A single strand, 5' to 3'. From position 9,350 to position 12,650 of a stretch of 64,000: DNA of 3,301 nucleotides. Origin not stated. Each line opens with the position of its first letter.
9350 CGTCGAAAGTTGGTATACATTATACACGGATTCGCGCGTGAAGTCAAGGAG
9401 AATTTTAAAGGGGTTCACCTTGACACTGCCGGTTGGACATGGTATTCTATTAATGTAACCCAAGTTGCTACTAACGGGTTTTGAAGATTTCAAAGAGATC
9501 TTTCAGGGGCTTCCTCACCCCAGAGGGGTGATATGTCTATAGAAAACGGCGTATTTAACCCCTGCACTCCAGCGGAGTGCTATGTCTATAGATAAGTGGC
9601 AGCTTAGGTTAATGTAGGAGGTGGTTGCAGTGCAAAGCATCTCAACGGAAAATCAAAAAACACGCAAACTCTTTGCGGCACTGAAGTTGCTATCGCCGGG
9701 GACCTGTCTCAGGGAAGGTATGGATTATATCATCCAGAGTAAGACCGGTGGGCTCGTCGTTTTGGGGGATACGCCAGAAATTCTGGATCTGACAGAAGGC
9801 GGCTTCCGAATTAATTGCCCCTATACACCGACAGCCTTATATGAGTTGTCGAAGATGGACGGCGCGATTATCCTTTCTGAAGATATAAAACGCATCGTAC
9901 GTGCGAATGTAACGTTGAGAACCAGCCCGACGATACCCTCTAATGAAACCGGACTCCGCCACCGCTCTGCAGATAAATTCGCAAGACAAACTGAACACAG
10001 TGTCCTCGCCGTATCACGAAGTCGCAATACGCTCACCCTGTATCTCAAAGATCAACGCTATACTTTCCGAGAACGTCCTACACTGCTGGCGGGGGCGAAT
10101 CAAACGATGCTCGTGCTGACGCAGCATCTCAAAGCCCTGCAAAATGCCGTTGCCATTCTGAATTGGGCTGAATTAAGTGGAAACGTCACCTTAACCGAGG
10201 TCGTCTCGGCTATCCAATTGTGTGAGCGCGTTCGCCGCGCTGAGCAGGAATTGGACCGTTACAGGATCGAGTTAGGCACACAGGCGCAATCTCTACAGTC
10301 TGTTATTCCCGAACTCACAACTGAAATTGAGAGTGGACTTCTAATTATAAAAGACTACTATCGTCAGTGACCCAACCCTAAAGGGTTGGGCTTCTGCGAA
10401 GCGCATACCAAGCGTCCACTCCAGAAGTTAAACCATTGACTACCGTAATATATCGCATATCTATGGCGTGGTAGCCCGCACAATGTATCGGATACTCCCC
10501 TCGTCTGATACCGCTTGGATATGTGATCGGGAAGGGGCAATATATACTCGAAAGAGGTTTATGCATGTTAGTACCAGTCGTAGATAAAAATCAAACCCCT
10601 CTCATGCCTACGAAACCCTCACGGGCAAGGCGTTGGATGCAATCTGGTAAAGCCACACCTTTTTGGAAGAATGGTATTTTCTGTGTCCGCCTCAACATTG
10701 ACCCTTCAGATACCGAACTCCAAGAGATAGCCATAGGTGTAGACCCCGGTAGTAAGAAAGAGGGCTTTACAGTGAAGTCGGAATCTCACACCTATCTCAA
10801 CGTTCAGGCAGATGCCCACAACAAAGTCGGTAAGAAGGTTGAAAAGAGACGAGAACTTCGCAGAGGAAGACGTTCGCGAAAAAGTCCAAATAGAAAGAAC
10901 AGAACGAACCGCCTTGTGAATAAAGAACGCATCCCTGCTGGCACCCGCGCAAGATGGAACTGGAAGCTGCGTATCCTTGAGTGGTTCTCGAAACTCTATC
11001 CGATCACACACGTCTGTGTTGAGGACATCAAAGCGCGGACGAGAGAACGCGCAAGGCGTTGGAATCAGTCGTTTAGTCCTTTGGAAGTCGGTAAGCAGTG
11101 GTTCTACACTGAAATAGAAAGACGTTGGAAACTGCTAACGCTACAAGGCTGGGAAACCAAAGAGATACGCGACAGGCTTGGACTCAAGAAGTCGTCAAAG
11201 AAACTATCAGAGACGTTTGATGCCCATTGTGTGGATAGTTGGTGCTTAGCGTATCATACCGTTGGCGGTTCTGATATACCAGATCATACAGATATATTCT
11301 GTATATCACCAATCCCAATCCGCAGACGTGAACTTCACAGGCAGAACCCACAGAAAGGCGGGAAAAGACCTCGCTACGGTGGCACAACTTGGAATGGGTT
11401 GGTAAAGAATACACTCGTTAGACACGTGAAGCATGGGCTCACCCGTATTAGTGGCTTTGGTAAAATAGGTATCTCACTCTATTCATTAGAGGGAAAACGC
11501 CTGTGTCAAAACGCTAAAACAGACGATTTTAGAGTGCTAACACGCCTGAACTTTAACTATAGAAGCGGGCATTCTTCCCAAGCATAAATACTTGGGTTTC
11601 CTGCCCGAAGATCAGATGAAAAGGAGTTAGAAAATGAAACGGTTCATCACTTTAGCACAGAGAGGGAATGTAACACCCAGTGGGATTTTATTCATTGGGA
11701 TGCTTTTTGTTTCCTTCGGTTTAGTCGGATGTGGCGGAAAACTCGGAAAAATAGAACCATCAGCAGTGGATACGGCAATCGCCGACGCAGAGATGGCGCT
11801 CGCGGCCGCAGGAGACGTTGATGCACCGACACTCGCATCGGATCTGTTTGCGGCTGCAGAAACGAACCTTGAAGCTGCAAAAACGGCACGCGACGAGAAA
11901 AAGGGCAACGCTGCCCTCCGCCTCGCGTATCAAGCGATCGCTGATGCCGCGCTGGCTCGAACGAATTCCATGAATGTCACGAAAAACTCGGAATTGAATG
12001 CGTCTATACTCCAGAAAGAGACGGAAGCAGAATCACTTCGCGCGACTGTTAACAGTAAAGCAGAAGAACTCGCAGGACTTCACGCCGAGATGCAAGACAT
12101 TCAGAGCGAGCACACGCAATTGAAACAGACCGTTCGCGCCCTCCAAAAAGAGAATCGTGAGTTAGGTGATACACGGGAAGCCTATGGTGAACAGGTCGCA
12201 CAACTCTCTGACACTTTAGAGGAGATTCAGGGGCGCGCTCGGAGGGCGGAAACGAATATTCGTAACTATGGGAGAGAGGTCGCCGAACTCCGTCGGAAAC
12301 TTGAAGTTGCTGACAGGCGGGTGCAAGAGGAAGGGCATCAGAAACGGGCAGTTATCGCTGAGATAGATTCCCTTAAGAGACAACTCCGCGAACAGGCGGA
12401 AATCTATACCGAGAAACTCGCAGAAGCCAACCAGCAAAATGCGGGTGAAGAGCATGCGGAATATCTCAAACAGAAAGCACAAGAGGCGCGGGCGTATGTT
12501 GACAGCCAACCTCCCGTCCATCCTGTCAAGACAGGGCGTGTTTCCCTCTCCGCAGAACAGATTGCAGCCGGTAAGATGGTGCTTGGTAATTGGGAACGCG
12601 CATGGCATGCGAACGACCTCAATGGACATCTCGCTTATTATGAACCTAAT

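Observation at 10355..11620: IsrB-like OMEGA nuclease (HNH-less IscB relative) with a candidate omega-RNA locus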

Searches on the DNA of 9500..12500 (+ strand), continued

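Call 73: search_rna_families(source=window, start=10300, end=10650, threshold=evalue, max_evalue=10, show_alignments=1)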
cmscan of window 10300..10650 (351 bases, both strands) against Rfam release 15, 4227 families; matches with E-value up to 10: 2.
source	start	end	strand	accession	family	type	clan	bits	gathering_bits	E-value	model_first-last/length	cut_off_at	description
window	10389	10474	+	RF00046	snoR30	Gene; snRNA; snoRNA; CD-box;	CL00073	14.1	60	3.2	1-96/96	no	Small nucleolar RNA R30/Z108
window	10311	10432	-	RF02634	EF3314_EF3315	Gene; sRNA;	-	9.8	100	9.6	1-141/141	no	Enterococcus sRNA EF3314_EF3315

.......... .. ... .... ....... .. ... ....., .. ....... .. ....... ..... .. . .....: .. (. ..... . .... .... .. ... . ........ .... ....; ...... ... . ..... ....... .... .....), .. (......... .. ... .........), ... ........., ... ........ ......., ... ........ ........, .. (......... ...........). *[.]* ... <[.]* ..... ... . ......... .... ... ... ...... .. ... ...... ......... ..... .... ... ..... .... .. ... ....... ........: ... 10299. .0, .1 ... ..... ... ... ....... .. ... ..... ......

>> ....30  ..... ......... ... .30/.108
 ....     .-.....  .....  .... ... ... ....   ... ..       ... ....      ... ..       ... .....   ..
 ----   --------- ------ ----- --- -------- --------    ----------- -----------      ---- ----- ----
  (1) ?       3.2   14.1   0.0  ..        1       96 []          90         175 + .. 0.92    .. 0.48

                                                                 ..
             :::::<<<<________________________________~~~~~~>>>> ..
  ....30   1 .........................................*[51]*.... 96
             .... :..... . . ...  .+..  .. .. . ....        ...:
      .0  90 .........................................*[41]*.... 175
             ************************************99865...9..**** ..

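Call 74: search_rna_families(sources=[L012, L055, L020, L026, L065, L029, L060, L059], threshold=evalue, max_evalue=1)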
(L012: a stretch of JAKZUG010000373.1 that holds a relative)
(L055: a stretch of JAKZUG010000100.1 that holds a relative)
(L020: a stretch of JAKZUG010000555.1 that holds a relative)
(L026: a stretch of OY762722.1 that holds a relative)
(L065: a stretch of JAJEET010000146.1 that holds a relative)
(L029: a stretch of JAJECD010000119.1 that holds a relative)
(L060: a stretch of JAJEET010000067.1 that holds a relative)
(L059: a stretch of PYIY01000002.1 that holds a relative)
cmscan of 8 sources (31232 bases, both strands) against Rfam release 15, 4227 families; matches with E-value up to 1: 6.
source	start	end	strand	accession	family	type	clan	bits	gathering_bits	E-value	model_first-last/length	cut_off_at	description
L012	1885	2087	+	RF02033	HEARO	Gene;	-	28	83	0.037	1-211/211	no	HNH endonuclease-associated RNA and ORF (HEARO) RNA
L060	754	961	+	RF02033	HEARO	Gene;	-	26.2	83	0.099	1-211/211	no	HNH endonuclease-associated RNA and ORF (HEARO) RNA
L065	308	494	+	RF02033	HEARO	Gene;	-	24.7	83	0.23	1-211/211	no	HNH endonuclease-associated RNA and ORF (HEARO) RNA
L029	426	626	+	RF02033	HEARO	Gene;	-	24.6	83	0.25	1-211/211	no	HNH endonuclease-associated RNA and ORF (HEARO) RNA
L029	2849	2885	+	RF01172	sn2343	Gene; snRNA; snoRNA; CD-box;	-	22.9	60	0.34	1-78/78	no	Small nucleolar RNA sn2343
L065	1503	1565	-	RF00062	HgcC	Gene;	-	20.7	50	0.82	1-130/130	no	HgcC family RNA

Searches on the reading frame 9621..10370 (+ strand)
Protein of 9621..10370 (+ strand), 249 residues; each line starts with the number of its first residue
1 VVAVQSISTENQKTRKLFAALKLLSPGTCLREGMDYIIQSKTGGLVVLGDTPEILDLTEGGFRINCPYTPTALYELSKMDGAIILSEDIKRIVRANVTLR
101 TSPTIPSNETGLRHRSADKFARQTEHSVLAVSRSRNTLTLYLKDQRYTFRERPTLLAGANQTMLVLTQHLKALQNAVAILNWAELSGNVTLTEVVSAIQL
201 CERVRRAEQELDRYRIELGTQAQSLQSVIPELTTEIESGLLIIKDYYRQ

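Call 3: search_protein_families(library=pfam, proteins=[window:9621-10370:+], max_evalue=0.1)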
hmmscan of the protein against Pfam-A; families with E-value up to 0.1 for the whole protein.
window:9621-10370:+ (249 aa): 2 families
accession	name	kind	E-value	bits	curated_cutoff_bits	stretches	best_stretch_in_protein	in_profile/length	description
PF02457.21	DAC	-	1.5e-23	83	27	1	32-144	2-117/119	DisA bacterial checkpoint controller nucleotide-binding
PF10635.14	DisA-linker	-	5.6e-16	59.1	25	1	151-248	3-101/142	DisA bacterial checkpoint controller linker region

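Call 6: search_protein_families(library=ncbifam, proteins=[window:9621-10370:+], max_evalue=0.1)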
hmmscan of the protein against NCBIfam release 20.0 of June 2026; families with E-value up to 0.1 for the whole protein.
window:9621-10370:+ (249 aa): 5 families
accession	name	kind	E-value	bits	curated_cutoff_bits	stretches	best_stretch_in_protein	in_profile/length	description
NF010009.0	PRK13482.1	equivalog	1.8e-79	267.5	201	1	11-247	3-240/357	DNA integrity scanning diadenylate cyclase DisA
TIGR00159.1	TIGR00159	equivalog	0.00033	20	188.8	1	34-134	118-221/254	diadenylate cyclase CdaA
NF038328.1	c-di-AMP_CdaS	exception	0.0024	17.5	225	1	37-148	74-189/191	sporulation-specific diadenylate cyclase CdaS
NF038327.1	c-di-AMP_CdaM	exception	0.029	13.9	225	1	33-136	56-164/196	diadenylate cyclase CdaM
NF041371.1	Diadnylcyc_Halo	equivalog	0.054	12.8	430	1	72-136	186-251/270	diadenylate cyclase DacZ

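Call 30: find_homologous_proteins(query=window:9621-10367:+, max_evalue=1e-20)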
Query window:9621-10367:+ (249 aa): 600 proteins with E <= 1e-20 among 1454 candidates; the best 120 are listed.
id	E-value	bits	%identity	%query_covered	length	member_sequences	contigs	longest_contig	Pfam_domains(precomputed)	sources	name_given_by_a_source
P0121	5.3e-147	505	96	99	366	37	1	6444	PF10635.15,PF02457.22,PF00633.30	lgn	-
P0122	2.3e-141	487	92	99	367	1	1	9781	PF10635.15,PF02457.22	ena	-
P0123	6.9e-140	482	91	99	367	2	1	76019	PF10635.15,PF02457.22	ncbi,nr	ncbi:DNA integrity scanning diadenylate cyclase DisA [Candidatus Poribacteria bacterium]|nr:DNA inte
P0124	2.1e-137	474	88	100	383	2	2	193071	PF10635.15,PF02457.22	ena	-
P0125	5.1e-137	473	91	98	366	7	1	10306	PF10635.15,PF02457.22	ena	-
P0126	1.4e-136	471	90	99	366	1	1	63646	PF10635.15,PF02457.22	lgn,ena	-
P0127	6.8e-136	469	90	99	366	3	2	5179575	PF10635.15,PF02457.22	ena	-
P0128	3.2e-135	467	89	99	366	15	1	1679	PF10635.15,PF02457.22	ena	-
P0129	3.3e-135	467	88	100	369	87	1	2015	PF10635.15,PF02457.22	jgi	jgi:diadenylate cyclase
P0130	3.3e-135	467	88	99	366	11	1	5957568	PF12826.14,PF10635.15,PF02457.22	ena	-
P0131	6.3e-133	459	87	99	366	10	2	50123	PF10635.15,PF02457.22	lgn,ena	-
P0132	1.7e-132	458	85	99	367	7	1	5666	PF10635.15,PF02457.22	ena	-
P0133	2.4e-132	457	88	99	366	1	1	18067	PF10635.15,PF02457.22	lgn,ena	-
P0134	2.7e-132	457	85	99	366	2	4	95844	PF10635.15,PF02457.22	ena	-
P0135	4.1e-132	457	86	99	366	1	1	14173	PF10635.15,PF02457.22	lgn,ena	-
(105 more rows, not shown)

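Call 31: find_encoding_contigs(protein=P0121, flank=4000, max_places=3)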
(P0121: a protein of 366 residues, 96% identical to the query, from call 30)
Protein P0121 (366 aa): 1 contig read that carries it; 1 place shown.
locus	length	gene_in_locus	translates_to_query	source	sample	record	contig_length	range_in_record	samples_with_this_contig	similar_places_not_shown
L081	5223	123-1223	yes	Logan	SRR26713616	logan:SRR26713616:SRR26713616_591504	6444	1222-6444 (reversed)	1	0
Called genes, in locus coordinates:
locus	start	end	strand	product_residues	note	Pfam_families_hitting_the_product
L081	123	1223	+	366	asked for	PF02457:DAC, PF10635:DisA-linker, PF00633:HHH (weak)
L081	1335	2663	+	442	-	PF14346:DUF4398 (weak), PF12329:TMF_DNA_bd (weak)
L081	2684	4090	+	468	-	PF24125:Cds6_C (weak)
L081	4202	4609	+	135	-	PF13279:4HBT_2, PF03061:4HBT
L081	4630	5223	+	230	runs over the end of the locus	PF02463:SMC_N (faint), PF00005:ABC_tran, PF13304:AAA_21 (faint)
